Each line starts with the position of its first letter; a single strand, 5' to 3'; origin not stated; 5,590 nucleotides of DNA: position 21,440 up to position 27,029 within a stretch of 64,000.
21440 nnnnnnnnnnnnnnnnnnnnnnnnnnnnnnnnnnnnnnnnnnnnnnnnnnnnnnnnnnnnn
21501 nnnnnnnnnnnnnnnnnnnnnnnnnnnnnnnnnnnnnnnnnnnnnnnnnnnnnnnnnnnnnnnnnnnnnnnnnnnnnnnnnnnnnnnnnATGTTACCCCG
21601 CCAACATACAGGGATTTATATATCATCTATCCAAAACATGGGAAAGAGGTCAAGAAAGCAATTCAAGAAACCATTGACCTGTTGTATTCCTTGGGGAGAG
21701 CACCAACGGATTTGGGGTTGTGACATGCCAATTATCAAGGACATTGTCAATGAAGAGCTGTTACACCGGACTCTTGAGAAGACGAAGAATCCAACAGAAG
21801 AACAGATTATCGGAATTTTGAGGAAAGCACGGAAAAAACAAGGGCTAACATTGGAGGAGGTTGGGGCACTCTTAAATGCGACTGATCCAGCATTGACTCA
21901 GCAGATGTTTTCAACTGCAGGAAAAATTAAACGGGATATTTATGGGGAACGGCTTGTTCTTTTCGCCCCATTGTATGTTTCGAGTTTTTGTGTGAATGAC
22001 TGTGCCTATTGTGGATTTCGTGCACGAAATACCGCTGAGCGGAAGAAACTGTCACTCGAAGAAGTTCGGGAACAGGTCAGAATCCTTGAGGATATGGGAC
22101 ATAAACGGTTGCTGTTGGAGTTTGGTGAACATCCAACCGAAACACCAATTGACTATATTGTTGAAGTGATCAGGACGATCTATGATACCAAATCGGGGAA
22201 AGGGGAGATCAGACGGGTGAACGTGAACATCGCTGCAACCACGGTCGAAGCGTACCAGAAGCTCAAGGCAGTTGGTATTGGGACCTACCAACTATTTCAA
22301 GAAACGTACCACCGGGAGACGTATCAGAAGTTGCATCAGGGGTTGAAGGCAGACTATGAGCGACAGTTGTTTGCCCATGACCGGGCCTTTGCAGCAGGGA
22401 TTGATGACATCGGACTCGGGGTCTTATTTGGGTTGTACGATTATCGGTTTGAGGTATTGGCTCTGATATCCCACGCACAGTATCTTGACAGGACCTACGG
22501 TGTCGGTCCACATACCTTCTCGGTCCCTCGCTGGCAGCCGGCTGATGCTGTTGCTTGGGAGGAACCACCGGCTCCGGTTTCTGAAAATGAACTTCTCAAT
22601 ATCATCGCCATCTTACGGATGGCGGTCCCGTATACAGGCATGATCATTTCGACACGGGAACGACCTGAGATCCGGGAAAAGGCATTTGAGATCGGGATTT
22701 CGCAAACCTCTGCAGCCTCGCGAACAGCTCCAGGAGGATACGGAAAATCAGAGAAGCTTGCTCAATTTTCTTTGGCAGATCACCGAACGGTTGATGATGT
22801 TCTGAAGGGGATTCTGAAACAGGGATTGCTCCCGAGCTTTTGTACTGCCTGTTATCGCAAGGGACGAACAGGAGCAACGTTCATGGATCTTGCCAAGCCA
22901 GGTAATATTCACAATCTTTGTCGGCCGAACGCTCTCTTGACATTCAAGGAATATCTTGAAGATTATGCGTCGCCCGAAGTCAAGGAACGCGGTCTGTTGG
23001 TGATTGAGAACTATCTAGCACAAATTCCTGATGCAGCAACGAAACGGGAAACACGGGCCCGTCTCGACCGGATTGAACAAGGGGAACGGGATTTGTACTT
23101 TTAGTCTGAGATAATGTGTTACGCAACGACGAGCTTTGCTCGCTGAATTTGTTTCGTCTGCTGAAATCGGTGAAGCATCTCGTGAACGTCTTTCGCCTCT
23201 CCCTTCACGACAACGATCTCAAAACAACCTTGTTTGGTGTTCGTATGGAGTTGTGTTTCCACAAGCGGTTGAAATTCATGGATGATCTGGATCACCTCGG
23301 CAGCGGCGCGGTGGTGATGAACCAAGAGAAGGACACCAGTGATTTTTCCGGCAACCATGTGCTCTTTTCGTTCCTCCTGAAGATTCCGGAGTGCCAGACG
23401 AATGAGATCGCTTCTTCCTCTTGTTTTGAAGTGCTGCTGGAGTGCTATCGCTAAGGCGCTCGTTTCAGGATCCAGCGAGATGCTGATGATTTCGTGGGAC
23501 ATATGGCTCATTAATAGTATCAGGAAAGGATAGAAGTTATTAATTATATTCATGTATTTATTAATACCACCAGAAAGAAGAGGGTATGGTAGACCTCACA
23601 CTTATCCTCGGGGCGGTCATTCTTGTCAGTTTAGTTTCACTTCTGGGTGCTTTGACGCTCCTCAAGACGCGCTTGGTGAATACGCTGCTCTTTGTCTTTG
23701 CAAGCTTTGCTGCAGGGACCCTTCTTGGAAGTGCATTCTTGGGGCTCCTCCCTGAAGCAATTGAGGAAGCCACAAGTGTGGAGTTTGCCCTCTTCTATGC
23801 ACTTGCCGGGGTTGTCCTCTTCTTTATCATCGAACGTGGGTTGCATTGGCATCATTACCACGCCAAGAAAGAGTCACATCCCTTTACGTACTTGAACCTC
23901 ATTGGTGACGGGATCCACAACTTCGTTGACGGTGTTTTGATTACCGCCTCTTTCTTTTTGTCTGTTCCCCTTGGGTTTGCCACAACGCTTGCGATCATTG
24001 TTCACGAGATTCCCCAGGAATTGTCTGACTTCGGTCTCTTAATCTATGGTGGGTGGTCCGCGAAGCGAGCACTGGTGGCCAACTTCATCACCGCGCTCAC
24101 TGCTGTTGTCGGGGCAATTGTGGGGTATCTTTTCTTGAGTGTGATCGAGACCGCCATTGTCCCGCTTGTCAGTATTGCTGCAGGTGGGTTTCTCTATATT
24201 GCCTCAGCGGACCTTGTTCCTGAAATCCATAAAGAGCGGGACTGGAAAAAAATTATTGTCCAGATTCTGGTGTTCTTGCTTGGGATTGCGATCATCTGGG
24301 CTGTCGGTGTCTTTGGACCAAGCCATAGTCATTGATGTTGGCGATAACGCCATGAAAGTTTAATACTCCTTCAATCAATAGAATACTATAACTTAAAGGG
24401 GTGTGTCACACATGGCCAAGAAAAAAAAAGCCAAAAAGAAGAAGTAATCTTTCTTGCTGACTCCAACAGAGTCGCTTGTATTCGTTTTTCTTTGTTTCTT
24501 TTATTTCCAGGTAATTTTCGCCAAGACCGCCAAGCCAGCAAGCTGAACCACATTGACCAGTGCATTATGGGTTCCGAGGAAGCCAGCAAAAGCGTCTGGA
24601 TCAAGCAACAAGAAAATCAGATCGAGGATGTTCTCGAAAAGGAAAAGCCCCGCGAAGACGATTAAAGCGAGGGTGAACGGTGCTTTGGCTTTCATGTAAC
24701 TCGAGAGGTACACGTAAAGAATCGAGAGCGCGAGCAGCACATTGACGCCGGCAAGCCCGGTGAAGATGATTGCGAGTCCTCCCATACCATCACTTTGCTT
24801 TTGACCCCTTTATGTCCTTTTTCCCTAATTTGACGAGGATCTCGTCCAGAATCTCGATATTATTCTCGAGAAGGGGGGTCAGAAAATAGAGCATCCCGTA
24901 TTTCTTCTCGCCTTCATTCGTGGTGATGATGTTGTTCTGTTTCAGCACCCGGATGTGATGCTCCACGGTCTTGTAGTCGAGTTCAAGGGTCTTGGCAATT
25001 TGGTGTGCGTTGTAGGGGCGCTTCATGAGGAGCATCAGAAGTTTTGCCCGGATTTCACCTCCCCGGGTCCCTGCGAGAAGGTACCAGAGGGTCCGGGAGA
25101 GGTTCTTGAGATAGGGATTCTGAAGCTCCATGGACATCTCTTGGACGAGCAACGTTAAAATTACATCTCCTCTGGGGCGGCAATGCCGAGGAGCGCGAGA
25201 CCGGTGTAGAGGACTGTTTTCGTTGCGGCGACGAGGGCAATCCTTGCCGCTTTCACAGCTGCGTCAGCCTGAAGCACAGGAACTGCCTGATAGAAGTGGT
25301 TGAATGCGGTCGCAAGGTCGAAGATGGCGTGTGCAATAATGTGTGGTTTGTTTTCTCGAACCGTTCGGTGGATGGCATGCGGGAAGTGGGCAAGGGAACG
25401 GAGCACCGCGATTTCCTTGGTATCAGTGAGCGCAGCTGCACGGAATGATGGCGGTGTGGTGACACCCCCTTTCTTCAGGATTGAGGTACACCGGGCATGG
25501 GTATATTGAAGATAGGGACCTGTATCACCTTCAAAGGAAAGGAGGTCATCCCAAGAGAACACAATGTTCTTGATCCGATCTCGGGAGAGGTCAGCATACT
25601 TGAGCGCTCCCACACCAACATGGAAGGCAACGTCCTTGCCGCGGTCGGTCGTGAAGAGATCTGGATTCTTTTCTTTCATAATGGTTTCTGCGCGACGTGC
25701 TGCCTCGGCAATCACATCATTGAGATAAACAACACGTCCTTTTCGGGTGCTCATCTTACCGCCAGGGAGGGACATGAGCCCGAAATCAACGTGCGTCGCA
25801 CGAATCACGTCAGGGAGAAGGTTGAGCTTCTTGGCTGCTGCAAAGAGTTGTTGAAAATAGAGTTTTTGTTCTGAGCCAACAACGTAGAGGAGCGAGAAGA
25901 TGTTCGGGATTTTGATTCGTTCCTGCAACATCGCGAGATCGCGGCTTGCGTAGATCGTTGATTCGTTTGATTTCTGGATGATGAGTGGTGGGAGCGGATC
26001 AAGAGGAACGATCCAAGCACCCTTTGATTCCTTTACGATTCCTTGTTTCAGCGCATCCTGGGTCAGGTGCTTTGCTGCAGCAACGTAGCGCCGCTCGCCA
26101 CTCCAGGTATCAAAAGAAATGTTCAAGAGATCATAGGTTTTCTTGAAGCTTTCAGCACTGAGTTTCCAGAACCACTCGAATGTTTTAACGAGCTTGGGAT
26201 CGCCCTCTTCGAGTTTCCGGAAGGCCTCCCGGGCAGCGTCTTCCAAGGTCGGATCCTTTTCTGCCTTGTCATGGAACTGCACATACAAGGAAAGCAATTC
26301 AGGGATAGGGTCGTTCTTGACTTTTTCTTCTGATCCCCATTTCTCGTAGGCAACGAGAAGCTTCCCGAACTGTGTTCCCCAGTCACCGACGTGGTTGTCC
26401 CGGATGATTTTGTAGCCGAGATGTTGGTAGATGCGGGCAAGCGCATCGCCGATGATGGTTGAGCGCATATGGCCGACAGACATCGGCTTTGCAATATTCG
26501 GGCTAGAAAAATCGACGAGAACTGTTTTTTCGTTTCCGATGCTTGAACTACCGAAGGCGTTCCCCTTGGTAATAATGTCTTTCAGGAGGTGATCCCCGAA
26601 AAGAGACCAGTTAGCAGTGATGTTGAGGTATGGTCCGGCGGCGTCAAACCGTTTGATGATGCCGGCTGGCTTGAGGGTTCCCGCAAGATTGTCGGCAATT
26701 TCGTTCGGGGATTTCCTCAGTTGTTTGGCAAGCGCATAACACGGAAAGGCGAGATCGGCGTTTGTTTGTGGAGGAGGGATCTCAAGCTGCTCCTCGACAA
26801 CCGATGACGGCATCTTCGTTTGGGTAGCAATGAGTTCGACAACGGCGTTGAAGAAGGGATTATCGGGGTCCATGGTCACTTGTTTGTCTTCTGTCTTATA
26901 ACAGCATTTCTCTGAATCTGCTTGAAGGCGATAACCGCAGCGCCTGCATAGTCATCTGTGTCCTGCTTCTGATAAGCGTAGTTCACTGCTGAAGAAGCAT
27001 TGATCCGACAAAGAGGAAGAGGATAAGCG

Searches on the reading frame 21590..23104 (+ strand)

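Call 80: search_protein_families(library=pfam, proteins=[window:21590-23104:+], max_evalue=0.0001)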
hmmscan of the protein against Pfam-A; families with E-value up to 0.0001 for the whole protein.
window:21590-23104:+ (504 aa): 2 families
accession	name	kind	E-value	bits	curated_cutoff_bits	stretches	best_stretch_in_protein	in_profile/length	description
PF04055.27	Radical_SAM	-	1.4e-17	64.8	29.5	1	129-282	2-151/166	Radical SAM superfamily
PF06968.18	BATS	-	2.1e-15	57.1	22.2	1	311-413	1-87/88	Biotin and Thiamin Synthesis associated domain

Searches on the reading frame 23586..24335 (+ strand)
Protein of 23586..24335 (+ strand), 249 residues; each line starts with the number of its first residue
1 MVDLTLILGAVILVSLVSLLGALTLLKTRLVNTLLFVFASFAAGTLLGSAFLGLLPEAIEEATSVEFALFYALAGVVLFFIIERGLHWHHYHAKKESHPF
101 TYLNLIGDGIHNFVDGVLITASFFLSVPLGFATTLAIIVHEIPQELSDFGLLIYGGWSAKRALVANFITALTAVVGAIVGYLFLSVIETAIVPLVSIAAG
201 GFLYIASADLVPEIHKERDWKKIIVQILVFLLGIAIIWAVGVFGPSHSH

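Call 80: search_protein_families(library=pfam, proteins=[window:23586-24335:+], max_evalue=0.0001)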
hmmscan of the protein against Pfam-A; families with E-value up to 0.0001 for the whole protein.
window:23586-24335:+ (249 aa): 1 family
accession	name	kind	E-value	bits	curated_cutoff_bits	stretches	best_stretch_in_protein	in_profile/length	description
PF02535.28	Zip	-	2.2e-41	142.6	35.1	2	95-238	172-320/323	ZIP Zinc transporter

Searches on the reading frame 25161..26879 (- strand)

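Call 80: search_protein_families(library=pfam, proteins=[window:25161-26879:-], max_evalue=0.0001)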
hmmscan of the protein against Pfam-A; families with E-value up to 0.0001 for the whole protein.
window:25161-26879:- (572 aa): 3 families
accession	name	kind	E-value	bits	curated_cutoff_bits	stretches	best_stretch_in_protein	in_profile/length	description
PF00750.26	tRNA-synt_1d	-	1.3e-89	301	23.3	1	102-443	5-349/349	tRNA synthetases class I (R), catalytic domain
PF05746.21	DALR_1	-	2.8e-32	111.7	22.3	1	457-572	1-117/117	DALR anticodon binding domain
PF03485.21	Arg_tRNA_synt_N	-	1.7e-12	48.2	21.5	1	22-88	16-84/85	Arginyl tRNA synthetase N terminal domain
